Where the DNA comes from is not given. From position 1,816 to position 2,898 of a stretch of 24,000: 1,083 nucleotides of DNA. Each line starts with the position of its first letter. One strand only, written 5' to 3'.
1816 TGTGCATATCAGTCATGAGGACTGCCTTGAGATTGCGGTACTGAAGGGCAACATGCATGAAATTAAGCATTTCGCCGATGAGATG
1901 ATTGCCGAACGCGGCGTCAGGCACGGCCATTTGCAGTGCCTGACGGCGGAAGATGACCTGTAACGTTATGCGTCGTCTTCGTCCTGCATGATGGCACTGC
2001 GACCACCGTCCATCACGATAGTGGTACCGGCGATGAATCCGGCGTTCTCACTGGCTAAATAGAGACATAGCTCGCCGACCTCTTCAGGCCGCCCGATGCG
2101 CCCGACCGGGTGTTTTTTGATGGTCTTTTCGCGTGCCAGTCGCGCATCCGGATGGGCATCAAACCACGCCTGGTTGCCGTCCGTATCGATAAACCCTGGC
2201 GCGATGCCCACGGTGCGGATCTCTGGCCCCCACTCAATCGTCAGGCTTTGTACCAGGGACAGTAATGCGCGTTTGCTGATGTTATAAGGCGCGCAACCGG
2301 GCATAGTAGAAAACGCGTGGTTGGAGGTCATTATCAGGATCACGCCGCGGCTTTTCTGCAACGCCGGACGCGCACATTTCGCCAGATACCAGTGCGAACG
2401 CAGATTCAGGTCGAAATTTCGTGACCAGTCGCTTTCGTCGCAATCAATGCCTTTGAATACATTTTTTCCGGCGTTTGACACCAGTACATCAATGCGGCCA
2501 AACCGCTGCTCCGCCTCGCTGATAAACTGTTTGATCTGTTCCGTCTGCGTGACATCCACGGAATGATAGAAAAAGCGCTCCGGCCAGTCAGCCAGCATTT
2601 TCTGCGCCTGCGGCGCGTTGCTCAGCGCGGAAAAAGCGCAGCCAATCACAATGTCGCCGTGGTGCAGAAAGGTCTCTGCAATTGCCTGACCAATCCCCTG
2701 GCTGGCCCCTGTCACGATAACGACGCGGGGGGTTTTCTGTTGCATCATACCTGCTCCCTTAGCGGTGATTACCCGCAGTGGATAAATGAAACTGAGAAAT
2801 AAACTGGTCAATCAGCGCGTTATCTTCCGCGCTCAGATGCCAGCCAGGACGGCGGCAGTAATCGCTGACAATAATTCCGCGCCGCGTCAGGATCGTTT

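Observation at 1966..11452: Nine-gene oxidative sugar/sugar-acid operon fusing DgoK-DgoA to an IlvD/Edd dehydratase and a DHDPS-family enzyme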

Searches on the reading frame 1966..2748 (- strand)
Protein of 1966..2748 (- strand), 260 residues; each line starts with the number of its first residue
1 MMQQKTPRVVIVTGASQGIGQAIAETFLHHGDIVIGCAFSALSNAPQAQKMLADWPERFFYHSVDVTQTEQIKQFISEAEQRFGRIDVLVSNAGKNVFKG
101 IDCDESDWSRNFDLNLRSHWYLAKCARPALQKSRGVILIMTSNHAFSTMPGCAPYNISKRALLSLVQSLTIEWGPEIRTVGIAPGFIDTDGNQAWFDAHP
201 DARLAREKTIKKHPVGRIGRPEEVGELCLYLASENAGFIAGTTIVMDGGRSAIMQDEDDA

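Call 6: search_protein_families(library=pfam, proteins=[window:1966-2748:-])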
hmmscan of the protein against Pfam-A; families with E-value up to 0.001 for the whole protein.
window:1966-2748:- (260 aa): 4 families
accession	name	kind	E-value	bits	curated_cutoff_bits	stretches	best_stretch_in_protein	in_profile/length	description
PF13561.12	adh_short_C2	-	7.3e-52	176.7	27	1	14-249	1-234/236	Enoyl-(Acyl carrier protein) reductase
PF00106.31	adh_short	-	7.5e-40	136.9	26.6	1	8-197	1-192/195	short chain dehydrogenase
PF08659.16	KR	-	1.4e-07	32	22.6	1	10-167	3-161/180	KR domain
PF23441.1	SDR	-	0.0001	22.2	27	0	119-249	126-254/258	SDR-like rossmann domain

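Call 7: search_protein_families(library=ncbifam, proteins=[window:1966-2748:-])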
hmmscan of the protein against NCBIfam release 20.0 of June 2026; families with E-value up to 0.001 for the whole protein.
window:1966-2748:- (260 aa): 228 families (the best 25 are shown)
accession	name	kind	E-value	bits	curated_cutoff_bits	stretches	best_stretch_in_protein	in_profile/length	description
NF005469.0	PRK07063.1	equivalog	4.5e-66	223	306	1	4-256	4-260/260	SDR family oxidoreductase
NF005559.1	PRK07231.1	subfamily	1.3e-53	182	215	1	8-251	5-248/249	glucose 1-dehydrogenase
NF004791.0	PRK06138.1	equivalog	9.8e-53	179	312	1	7-252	5-251/252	SDR family oxidoreductase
NF005893.0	PRK07856.1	equivalog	3.5e-48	164.1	255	1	5-249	7-240/255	SDR family oxidoreductase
NF005007.0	PRK06398.1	equivalog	1.4e-46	158.8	341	1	1-253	1-248/259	aldose dehydrogenase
NF052558.1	MBtsdlDhBudC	equivalog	6.6e-46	156.9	270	1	8-253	4-244/250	meso-2,3-butanediol dehydrogenase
NF009466.0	PRK12826.1-2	subfamily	1.1e-44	152.7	222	1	8-251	4-245/248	3-oxoacyl-ACP reductase FabG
NF005067.0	PRK06484.1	equivalog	5.4e-44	150.6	713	1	4-254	270-515/524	short chain dehydrogenase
NF009468.0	PRK12826.1-4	equivalog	1.2e-42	146.4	318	1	1-250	1-247/256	SDR family oxidoreductase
NF004818.0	PRK06172.1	equivalog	1.9e-42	145.3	336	1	1-253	1-253/253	SDR family oxidoreductase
TIGR01830.1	3oxo_ACP_reduc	equivalog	4.4e-42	144.4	297.75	1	10-249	1-237/239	3-oxoacyl-[acyl-carrier-protein] reductase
NF006121.0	PRK08265.1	subfamily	5.2e-42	144.2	294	1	2-256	2-251/263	short chain dehydrogenase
NF005309.0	PRK06841.1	subfamily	1.2e-41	142.9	286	1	7-250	15-252/255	GolD/DthD family dehydrogenase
NF004198.0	PRK05653.1-3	equivalog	3.1e-41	141.5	296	1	2-250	2-246/248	3-oxoacyl-ACP reductase FabG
NF006598.0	PRK09135.1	equivalog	5.8e-41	140.7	288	1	4-252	3-247/249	pteridine reductase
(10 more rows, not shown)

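Call 23: search_solved_structures(query=window:1966-2748:-, max_evalue=1e-25)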
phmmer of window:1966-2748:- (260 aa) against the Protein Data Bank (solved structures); distinct sequences matched with E-value up to 1e-25: 72 (the best 60 are shown).
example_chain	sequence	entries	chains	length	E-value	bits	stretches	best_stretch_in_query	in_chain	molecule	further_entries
3vtz_A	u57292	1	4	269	9.3e-36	126.6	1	2-250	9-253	Glucose 1-dehydrogenase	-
4ni5_A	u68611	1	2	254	3.9e-34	121.3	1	7-252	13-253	Oxidoreductase, short-chain dehydrogenase/reductase family protein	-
3imf_A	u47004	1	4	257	3.7e-33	118.1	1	7-250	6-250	Short chain dehydrogenase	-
2zk7_A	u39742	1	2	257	1.4e-32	116.2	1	6-251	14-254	Glucose 1-dehydrogenase related protein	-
2dtd_A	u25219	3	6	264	1.6e-32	116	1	7-251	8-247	Glucose 1-dehydrogenase related protein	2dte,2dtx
3o4r_A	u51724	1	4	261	3e-32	115.1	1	8-250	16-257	Dehydrogenase/reductase SDR family member 4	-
8pa1_A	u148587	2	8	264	1.1e-31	113.3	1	9-252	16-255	Oxidoreductase, short-chain dehydrogenase/reductase family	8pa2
2d1y_A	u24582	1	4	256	8.7e-31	110.3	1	9-253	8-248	hypothetical protein TT0321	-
5ojg_A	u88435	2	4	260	2.6e-30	108.8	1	8-252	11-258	Dehydrogenase/reductase SDR family member 4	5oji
5ff9_A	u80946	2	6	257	6.5e-30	107.5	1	10-251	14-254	Noroxomaritidine/Norcraugsodine Reductase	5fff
2ag5_A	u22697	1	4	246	9.1e-30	107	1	7-251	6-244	dehydrogenase/reductase (SDR family) member 6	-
5feu_A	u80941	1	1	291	1e-29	106.9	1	10-251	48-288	Noroxomaritidine/Norcraugsodine Reductase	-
7djs_A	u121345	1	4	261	3.3e-29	105.2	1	7-253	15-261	SDR family oxidoreductase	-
5itv_A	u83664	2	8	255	4.1e-29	104.9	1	2-252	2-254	Dihydroanticapsin 7-dehydrogenase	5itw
5x8h_A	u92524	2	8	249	6.9e-29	104.1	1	8-253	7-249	Short-chain dehydrogenase reductase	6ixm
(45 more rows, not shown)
